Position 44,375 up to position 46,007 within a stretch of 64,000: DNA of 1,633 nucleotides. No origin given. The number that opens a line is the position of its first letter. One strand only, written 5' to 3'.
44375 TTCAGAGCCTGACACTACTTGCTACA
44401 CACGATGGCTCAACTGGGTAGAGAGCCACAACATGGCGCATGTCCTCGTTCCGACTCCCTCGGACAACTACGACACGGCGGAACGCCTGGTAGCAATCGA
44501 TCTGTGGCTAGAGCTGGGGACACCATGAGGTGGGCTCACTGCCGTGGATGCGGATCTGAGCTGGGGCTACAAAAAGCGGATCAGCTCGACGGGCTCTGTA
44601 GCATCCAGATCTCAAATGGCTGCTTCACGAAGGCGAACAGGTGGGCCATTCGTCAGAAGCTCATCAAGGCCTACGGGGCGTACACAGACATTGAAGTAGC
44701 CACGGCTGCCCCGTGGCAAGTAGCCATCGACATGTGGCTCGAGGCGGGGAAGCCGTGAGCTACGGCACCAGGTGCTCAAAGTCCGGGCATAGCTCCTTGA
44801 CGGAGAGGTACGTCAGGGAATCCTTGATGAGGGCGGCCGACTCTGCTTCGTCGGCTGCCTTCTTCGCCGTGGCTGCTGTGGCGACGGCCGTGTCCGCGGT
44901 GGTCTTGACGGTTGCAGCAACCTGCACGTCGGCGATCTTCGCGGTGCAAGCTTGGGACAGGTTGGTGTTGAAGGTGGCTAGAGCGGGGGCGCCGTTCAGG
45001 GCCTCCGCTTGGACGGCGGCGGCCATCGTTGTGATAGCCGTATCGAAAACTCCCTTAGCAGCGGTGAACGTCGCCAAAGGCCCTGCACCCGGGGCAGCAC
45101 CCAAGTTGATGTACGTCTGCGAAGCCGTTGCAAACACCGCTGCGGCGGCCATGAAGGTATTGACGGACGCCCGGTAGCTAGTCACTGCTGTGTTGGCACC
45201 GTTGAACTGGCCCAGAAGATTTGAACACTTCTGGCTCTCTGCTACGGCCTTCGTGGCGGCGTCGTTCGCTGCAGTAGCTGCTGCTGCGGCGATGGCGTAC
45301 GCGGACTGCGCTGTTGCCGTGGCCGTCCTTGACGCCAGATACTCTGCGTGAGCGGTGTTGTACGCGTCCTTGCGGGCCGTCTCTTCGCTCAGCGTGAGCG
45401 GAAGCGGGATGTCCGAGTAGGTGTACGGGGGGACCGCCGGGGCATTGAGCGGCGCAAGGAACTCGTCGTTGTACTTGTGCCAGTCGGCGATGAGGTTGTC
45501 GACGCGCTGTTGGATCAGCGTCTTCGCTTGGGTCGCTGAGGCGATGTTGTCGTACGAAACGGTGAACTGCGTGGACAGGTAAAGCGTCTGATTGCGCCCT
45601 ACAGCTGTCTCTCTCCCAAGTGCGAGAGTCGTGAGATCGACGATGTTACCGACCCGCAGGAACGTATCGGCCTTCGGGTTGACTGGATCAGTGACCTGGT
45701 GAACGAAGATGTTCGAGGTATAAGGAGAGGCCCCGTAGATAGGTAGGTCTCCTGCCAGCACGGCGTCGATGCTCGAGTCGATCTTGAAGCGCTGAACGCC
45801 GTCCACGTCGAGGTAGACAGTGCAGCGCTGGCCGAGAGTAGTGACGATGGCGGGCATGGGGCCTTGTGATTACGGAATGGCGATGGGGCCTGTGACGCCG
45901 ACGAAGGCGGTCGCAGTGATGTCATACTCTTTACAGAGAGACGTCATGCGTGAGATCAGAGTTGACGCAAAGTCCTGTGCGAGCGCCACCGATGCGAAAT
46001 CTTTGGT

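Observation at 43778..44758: Four tandem paralogous zinc-ribbon genes with a conserved C-terminal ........(K/A)P tail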

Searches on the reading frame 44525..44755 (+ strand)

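Call 6: search_protein_families(library=pfam, max_evalue=1, proteins=[window:44525-44755:+])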
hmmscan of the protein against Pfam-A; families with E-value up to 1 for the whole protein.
seq(77 aa): 0 families

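Call 7: search_protein_families(library=phrogs, max_evalue=1, proteins=[window:44525-44755:+])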
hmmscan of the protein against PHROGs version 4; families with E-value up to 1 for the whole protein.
seq(77 aa): 1 family
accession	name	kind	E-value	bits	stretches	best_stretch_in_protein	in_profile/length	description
phrog_13096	-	unknown function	0.23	12.6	0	37-52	24-39/48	-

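Call 52: search_protein_families(library=ncbifam, max_evalue=0.001, proteins=[window:44525-44755:+])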
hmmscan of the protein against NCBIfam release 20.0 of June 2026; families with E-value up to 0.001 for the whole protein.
window:44525-44755:+ (77 aa): 0 families

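Call 64: search_protein_families(library=padloc, max_evalue=0.001, proteins=[window:44525-44755:+])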
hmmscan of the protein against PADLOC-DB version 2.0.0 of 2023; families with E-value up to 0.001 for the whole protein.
window:44525-44755:+ (77 aa): 0 families

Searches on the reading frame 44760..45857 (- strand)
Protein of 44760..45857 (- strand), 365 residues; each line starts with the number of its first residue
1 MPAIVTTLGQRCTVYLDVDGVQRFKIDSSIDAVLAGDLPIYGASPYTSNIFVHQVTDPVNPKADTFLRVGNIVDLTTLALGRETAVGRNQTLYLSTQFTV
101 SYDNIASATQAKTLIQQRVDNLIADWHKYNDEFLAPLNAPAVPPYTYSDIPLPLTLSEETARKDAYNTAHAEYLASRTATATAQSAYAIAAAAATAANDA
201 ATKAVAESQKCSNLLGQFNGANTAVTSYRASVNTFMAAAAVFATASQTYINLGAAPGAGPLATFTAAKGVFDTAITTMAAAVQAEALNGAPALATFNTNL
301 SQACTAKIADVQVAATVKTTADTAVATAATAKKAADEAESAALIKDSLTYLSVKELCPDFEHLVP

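Call 51: search_protein_families(library=phrogs, max_evalue=0.001, proteins=[window:44760-45857:-])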
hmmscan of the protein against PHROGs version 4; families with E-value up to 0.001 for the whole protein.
window:44760-45857:- (365 aa): 0 families

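Call 52: search_protein_families(library=ncbifam, max_evalue=0.001, proteins=[window:44760-45857:-])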
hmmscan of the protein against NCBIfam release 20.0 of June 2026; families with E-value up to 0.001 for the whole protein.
window:44760-45857:- (365 aa): 0 families

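Call 64: search_protein_families(library=padloc, max_evalue=0.001, proteins=[window:44760-45857:-])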
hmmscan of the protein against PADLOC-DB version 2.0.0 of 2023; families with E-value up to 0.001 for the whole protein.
window:44760-45857:- (365 aa): 0 families
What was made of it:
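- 44760..45857 (-): Convergent 365-aa Ala-rich gene that bounds the array in all relatives, context only. Function unknown. No PHROG, NCBIfam or PADLOC hit (calls 51, 52, 64).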
